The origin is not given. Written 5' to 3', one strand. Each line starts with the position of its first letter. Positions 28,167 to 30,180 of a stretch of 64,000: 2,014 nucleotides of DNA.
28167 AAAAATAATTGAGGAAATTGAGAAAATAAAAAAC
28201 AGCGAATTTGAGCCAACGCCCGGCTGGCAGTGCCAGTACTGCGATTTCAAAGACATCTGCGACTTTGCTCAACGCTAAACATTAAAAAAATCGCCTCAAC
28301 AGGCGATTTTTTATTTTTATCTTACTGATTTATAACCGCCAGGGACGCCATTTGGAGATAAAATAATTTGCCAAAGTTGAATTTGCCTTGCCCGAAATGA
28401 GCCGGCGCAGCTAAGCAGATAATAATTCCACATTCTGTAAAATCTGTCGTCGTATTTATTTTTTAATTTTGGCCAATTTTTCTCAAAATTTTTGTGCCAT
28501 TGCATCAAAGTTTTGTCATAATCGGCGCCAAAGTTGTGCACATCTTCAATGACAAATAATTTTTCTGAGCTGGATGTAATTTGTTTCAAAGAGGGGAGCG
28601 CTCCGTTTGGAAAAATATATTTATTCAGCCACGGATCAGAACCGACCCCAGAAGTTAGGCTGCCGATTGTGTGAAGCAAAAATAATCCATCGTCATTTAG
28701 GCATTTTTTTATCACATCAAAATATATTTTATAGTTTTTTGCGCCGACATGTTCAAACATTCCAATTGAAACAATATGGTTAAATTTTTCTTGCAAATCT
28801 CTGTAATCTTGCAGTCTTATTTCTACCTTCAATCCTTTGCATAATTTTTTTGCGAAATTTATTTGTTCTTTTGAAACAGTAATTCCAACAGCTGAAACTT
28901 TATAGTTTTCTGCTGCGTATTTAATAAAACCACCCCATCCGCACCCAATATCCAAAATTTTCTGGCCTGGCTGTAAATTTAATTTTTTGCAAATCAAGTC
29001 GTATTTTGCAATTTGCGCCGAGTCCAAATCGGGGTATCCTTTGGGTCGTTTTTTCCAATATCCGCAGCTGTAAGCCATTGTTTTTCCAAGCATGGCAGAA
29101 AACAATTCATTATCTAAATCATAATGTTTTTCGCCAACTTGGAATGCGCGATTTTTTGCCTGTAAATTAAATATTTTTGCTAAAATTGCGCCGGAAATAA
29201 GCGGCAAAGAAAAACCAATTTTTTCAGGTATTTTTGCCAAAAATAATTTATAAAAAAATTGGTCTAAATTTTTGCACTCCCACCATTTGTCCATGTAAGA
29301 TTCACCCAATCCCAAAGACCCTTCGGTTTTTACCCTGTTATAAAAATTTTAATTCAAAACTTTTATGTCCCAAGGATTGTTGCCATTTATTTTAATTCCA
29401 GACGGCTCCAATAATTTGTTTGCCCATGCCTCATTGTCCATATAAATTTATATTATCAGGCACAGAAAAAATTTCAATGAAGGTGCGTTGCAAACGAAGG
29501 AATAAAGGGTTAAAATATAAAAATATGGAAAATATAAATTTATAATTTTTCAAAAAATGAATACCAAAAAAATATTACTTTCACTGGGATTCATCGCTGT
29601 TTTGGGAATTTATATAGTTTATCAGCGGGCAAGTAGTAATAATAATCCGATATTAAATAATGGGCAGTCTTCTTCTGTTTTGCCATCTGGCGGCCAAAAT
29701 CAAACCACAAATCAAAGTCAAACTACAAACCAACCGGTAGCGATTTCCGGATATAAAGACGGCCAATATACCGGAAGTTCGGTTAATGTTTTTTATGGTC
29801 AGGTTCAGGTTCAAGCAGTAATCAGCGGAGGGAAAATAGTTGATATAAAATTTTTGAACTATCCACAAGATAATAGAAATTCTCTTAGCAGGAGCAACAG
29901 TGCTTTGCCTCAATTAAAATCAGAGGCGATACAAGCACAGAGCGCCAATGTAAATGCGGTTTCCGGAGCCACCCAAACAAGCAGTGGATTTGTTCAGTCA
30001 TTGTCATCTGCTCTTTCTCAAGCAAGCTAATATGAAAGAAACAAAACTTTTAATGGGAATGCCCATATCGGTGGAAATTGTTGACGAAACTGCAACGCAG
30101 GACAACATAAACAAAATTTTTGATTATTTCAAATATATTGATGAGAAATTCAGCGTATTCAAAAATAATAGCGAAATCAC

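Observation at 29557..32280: Compact flavinylation/electron-transfer module: FMN-binding protein, ApbE flavin transferase and NqrB/RnfD-like-FNR fusion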

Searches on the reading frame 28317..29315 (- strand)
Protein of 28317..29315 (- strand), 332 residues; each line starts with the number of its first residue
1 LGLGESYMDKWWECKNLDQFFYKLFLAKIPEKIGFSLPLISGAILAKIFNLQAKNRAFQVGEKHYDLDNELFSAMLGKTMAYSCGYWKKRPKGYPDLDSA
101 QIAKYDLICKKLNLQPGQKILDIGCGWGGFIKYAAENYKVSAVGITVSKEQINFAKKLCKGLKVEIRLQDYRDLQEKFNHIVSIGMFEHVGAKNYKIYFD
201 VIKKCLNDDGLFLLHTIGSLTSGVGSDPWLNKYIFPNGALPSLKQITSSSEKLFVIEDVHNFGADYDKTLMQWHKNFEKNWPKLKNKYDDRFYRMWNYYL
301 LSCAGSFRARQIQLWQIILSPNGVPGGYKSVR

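Call 3: search_protein_families(library=pfam, proteins=[window:28317-29315:-], max_evalue=0.01)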
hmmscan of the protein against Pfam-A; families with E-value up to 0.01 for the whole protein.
window:28317-29315:- (332 aa): 10 families
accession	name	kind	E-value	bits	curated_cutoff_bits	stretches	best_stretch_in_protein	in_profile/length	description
PF02353.26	CMAS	-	2e-93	313.1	27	1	54-317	3-273/273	Mycolic acid cyclopropane synthetase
PF13649.12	Methyltransf_25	-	6.3e-14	52.9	27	1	120-210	1-97/97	Methyltransferase domain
PF13489.12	Methyltransf_23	-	3.3e-12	46.9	27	1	114-220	20-122/164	Methyltransferase domain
PF13847.12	Methyltransf_31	-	3.2e-11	43.6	27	1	116-218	3-113/145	Methyltransferase domain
PF08241.18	Methyltransf_11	-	9e-11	42.7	21.2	1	121-213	1-94/95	Methyltransferase domain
PF08242.18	Methyltransf_12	-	1.1e-09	39.3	30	1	121-212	1-98/98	Methyltransferase domain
PF01728.25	FtsJ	-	9.2e-07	29.4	24.1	1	104-173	8-82/181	FtsJ-like methyltransferase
PF07021.18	MetW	-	1.6e-05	25.1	21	1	114-166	11-61/193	Methionine biosynthesis protein MetW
PF05175.20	MTS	-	0.0001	22.4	23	1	107-204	22-125/170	Methyltransferase small domain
PF08123.19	DOT1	-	0.00097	19.2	23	1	108-167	34-94/205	Histone methylation protein DOT1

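Call 4: search_protein_families(library=ncbifam, proteins=[window:28317-29315:-], max_evalue=0.01)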
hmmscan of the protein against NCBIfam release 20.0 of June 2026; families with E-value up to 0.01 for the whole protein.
window:28317-29315:- (332 aa): 24 families
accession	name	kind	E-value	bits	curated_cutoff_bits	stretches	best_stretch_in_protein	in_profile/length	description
NF008686.0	PRK11705.1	equivalog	1.8e-163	544.1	400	1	1-331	56-382/383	cyclopropane fatty acyl phospholipid synthase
NF053839.1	CPFASynBruc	equivalog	1.1e-76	258.4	600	1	47-320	108-383/410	cyclopropane fatty acid synthase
NF040703.1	cyclopro_CfaB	exception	6.5e-67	226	650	1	62-319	108-374/393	C17 cyclopropane fatty acid synthase CfaB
NF040660.1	mycolic_MTase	equivalog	1.8e-50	172.1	390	1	61-318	8-280/283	cyclopropane mycolic acid synthase family methyltransferase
TIGR01983.1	UbiG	equivalog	1.4e-08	34.3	102.95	1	115-218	49-155/228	bifunctional 2-polyprenyl-6-hydroxyphenol methylase/3-demethylubiquinol 3-O-methyltransferase UbiG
NF045667.1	MTase_DVU1556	equivalog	1.7e-07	30.9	155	1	110-163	16-69/213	DVU_1556 family methyltransferase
TIGR02021.1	BchM-ChlM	equivalog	8.1e-07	28.7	158.9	1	114-202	52-143/218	magnesium protoporphyrin IX methyltransferase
NF041943.1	GPPMT_Stmyces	equivalog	2e-06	27.9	400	1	105-169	65-130/272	geranyl diphosphate 2-C-methyltransferase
NF043040.1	corrin_prot_MT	hypoth_equivalog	2.6e-06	27.1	180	1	111-214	37-147/216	corrinoid protein-associated methyltransferase CpaM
NF011650.0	PRK15068.1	equivalog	5.8e-05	22.1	209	1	103-217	109-228/324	tRNA 5-methoxyuridine(34)/uridine 5-oxyacetic acid(34) synthase CmoB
TIGR02081.1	metW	equivalog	6.1e-05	22.6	189.5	1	114-164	11-59/194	methionine biosynthesis protein MetW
NF001244.0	PRK00216.1-5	equivalog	0.00018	20.9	216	1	108-172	40-110/236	bifunctional demethylmenaquinone methyltransferase/2-methoxy-6-polyprenyl-1,4-benzoquinol methylase UbiE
TIGR02072.1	BioC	equivalog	0.001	18.9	184.95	1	115-219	33-137/244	malonyl-ACP O-methyltransferase BioC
TIGR02469.1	CbiT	equivalog_domain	0.0011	19.2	78.3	1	107-164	10-68/124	precorrin-6Y C5,15-methyltransferase (decarboxylating) subunit CbiT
TIGR01934.1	MenG_MenH_UbiE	subfamily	0.0017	17.7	158.35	1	108-162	31-85/223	ubiquinone/menaquinone biosynthesis methyltransferase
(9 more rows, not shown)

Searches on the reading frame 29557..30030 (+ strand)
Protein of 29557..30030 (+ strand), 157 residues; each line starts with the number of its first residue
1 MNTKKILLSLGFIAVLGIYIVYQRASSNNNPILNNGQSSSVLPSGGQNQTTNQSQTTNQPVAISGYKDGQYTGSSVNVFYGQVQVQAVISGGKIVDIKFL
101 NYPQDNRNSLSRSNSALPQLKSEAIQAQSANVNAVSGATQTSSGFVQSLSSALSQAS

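Call 3: search_protein_families(library=pfam, proteins=[window:29557-30030:+], max_evalue=0.01)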
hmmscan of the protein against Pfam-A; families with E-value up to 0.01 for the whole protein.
window:29557-30030:+ (157 aa): 2 families
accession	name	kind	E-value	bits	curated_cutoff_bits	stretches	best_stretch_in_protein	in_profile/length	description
PF04205.19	FMN_bind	-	6e-09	36.9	22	1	80-153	3-76/77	FMN-binding domain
PF18210.6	Knl1_RWD_C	-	1.7e-05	25.4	27.8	1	78-156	71-147/151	Knl1 RWD C-terminal domain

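Call 4: search_protein_families(library=ncbifam, proteins=[window:29557-30030:+], max_evalue=0.01)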
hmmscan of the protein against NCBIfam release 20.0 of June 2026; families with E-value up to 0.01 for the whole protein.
window:29557-30030:+ (157 aa): 2 families
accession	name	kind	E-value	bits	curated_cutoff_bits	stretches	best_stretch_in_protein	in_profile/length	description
NF041941.1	lipo_FMN_PplA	exception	5.2e-05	22.6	325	0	3-103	2-96/302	extracellular electron transfer flavoprotein PplA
TIGR03593.1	yidC_nterm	equivalog_domain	0.0025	17.5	58.25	1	10-132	6-138/363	membrane protein insertase YidC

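Call 53: search_solved_structures(query=window:29557-30027:+, max_evalue=1, show_alignments=3)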
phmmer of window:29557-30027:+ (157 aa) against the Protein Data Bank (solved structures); distinct sequences matched with E-value up to 1: 9.
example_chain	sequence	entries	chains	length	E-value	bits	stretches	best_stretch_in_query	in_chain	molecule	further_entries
8p2a_A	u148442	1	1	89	4.4e-13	52.6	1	72-156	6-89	FMN-binding domain-containing protein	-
8p2b_A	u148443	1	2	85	0.0009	22.5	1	79-156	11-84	Clostridiaceae bacterium FMN4 domain 1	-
3o6u_A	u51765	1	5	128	0.03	17.6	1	117-153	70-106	uncharacterized protein CPE2226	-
1ggp_B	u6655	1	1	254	0.3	14.3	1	28-86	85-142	PROTEIN (LECTIN 1 B CHAIN)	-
4r6u_B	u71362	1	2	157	0.35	14.1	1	60-108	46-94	Interleukin-18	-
3f62_B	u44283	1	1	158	0.35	14.1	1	60-108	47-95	Interleukin-18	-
9od7_A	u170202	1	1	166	0.39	14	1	61-108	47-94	Interleukin-18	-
9od9_A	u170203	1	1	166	0.4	13.9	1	61-108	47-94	Interleukin-18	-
4eee_B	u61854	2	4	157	0.48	13.7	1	60-108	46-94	Interleukin-18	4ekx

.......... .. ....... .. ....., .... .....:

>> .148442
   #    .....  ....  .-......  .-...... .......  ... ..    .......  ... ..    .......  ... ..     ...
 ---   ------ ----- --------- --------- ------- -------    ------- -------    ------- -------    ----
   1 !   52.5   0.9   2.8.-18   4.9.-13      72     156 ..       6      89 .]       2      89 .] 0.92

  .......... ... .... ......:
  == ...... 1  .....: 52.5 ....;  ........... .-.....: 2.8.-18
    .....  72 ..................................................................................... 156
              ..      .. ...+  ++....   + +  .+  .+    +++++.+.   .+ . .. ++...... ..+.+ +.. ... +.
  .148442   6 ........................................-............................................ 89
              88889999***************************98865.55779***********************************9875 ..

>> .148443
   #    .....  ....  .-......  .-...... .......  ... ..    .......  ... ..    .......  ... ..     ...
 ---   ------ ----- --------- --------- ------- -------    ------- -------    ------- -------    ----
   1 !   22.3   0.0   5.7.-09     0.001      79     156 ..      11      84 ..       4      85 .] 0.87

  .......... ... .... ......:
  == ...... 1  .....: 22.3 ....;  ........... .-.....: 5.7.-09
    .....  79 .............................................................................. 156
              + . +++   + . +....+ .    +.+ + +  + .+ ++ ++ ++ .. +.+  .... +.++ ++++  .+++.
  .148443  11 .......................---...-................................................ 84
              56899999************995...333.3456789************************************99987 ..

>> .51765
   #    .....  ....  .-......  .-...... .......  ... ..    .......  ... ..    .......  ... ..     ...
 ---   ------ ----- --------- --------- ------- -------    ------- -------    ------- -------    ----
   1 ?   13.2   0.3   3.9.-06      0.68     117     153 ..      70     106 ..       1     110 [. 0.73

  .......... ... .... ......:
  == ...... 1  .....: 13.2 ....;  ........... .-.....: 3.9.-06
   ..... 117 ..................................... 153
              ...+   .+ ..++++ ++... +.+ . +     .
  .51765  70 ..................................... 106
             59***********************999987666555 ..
